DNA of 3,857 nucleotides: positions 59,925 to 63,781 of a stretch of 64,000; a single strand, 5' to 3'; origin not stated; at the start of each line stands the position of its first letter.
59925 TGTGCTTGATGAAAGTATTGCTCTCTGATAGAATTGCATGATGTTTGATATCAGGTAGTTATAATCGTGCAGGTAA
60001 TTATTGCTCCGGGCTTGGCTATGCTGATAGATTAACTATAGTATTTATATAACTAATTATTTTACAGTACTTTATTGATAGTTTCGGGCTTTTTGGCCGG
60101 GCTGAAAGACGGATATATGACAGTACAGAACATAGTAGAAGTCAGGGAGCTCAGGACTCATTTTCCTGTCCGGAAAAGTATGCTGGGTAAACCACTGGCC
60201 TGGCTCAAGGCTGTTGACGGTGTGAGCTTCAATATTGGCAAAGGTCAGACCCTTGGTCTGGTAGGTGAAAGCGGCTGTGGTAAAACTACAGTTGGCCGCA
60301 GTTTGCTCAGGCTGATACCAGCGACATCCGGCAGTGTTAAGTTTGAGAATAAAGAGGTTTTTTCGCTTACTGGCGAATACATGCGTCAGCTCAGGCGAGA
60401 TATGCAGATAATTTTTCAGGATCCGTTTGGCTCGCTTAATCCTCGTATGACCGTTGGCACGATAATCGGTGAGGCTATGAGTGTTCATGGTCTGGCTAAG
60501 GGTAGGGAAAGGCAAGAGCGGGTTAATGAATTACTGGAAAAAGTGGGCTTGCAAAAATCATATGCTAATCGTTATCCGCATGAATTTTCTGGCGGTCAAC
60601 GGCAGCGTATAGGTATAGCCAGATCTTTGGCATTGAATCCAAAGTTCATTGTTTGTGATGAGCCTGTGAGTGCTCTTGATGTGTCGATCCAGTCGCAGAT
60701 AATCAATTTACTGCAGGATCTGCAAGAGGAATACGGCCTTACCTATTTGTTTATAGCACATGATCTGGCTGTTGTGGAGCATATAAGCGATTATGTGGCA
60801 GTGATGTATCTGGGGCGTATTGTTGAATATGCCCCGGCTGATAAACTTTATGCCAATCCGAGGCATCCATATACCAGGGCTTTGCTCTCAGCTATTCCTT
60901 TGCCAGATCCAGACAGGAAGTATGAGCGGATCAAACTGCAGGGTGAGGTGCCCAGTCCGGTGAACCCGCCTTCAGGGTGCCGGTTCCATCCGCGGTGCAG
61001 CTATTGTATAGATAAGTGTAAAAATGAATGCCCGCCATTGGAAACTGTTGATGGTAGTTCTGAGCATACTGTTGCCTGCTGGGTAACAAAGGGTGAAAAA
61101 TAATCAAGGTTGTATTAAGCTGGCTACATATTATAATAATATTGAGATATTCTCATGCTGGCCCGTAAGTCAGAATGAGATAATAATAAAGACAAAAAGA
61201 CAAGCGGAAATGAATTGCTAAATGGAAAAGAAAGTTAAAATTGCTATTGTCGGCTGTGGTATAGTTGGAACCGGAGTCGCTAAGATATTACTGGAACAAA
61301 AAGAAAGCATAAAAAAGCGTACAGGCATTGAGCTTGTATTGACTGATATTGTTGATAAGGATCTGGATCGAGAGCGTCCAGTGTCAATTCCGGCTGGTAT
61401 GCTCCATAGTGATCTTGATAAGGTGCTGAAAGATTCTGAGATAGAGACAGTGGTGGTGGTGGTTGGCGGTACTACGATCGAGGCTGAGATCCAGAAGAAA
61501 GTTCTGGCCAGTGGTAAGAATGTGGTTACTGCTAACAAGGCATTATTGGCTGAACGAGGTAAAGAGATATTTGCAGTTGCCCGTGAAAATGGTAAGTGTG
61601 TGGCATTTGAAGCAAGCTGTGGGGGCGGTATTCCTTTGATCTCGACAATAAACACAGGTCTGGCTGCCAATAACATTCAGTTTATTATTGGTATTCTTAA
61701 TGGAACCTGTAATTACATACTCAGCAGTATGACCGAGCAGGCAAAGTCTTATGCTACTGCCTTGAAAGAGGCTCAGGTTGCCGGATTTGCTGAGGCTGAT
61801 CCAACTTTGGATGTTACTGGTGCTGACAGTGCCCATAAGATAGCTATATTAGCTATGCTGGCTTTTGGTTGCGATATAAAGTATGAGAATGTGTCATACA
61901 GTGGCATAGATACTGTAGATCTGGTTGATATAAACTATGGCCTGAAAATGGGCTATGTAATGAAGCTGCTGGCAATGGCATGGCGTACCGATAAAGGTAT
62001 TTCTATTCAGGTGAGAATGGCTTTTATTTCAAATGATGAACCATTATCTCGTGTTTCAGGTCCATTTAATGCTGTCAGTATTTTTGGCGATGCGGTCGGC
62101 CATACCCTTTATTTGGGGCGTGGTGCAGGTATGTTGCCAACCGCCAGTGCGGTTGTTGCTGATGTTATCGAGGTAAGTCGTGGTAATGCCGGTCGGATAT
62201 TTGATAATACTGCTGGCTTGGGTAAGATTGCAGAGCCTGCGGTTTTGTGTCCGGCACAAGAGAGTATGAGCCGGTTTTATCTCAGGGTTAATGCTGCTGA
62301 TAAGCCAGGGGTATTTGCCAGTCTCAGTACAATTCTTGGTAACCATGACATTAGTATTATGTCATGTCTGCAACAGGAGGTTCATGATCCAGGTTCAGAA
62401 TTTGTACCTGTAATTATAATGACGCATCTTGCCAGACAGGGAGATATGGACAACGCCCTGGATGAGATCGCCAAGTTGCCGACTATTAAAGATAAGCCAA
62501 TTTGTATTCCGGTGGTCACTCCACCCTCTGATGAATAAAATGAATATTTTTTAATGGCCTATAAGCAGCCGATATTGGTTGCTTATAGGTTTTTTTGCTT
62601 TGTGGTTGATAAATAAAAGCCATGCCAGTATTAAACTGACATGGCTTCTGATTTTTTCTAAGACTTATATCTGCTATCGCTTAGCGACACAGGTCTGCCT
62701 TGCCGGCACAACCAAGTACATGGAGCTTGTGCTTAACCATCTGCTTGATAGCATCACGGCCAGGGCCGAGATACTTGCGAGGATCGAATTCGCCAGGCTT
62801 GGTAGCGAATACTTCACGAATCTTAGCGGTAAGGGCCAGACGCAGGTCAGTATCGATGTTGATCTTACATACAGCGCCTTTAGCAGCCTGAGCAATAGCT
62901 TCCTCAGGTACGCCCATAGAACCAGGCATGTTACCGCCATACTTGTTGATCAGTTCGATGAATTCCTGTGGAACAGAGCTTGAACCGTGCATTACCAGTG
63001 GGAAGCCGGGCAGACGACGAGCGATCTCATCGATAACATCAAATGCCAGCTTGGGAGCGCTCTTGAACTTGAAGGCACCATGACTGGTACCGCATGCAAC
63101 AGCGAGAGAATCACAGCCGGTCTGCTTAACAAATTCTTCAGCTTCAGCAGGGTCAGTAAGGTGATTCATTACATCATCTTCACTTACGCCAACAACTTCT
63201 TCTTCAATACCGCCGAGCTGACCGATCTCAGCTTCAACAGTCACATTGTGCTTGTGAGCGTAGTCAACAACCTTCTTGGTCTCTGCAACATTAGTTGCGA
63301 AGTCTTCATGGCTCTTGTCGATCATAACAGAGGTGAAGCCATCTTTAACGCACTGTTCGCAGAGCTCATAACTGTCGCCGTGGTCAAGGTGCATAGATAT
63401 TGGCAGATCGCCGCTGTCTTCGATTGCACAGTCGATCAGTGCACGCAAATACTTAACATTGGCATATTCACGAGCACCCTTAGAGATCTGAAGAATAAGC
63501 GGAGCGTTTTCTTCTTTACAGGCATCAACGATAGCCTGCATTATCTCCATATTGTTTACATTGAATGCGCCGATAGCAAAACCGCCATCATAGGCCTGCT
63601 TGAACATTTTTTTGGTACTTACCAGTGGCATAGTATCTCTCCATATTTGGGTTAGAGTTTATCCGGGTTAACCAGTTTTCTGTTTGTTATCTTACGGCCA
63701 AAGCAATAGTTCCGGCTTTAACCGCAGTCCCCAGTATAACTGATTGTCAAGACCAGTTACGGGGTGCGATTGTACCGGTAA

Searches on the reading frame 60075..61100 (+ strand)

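Call 63: search_protein_families(library=pfam, proteins=[window:60075-61100:+], max_evalue=0.001)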
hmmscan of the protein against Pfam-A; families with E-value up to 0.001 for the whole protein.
window:60075-61100:+ (342 aa): 6 families
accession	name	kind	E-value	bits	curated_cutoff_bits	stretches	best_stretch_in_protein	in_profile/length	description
PF00005.33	ABC_tran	-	1.6e-31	110.1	25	1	48-198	2-136/137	ABC transporter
PF08352.17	oligo_HPY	-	2.2e-21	76.5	27.1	1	250-315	1-65/65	Oligopeptide/dipeptide transporter, C-terminal region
PF02463.25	SMC_N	-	3.6e-05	23.7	40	1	61-244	28-212/220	RecF/RecN/SMC N terminal domain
PF13304.12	AAA_21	-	6.7e-05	23.5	27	0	162-231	229-300/304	AAA domain, putative AbiEii toxin, Type IV TA system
PF13401.12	AAA_22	-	0.00024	21.8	27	0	62-227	10-121/130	AAA domain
PF00006.31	ATP-synt_ab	-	0.00085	19.5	29.5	0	45-107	3-57/213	ATP synthase alpha/beta family, nucleotide-binding domain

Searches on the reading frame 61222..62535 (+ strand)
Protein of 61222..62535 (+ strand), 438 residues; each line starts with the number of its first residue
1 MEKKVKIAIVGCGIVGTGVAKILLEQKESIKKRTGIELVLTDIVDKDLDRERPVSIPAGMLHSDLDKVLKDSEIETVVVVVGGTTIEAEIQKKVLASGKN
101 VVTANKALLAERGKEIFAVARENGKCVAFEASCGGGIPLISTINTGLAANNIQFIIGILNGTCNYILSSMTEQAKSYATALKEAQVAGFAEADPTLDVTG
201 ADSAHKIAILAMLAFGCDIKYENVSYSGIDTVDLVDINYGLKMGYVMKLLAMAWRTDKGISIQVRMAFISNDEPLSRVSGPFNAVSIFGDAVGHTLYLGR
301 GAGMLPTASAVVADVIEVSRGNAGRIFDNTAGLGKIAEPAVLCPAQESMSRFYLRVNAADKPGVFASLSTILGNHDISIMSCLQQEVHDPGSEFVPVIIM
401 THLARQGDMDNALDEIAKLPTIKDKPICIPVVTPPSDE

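Call 63: search_protein_families(library=pfam, proteins=[window:61222-62535:+], max_evalue=0.001)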
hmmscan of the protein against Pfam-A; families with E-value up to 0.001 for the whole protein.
window:61222-62535:+ (438 aa): 4 families
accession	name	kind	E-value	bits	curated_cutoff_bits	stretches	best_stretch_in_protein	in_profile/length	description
PF00742.24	Homoserine_dh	-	1.4e-57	194.8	22.9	1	138-316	1-173/173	Homoserine dehydrogenase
PF03447.22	NAD_binding_3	-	5.4e-17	63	24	1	11-130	1-116/116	Homoserine dehydrogenase, NAD binding domain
PF01842.31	ACT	-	1.5e-08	34.7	27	1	353-420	2-65/66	ACT domain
PF01408.29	GFO_IDH_MocA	-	6.2e-07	30.6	24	1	6-128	2-117/120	Oxidoreductase family, NAD-binding Rossmann fold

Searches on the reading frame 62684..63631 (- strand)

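Call 63: search_protein_families(library=pfam, proteins=[window:62684-63631:-], max_evalue=0.001)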
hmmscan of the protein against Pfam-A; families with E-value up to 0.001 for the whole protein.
window:62684-63631:- (316 aa): 1 family
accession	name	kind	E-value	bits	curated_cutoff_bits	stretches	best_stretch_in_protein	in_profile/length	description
PF01116.26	F_bP_aldolase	-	2.4e-101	339.3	25.5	1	4-311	1-277/277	Fructose-bisphosphate aldolase class-II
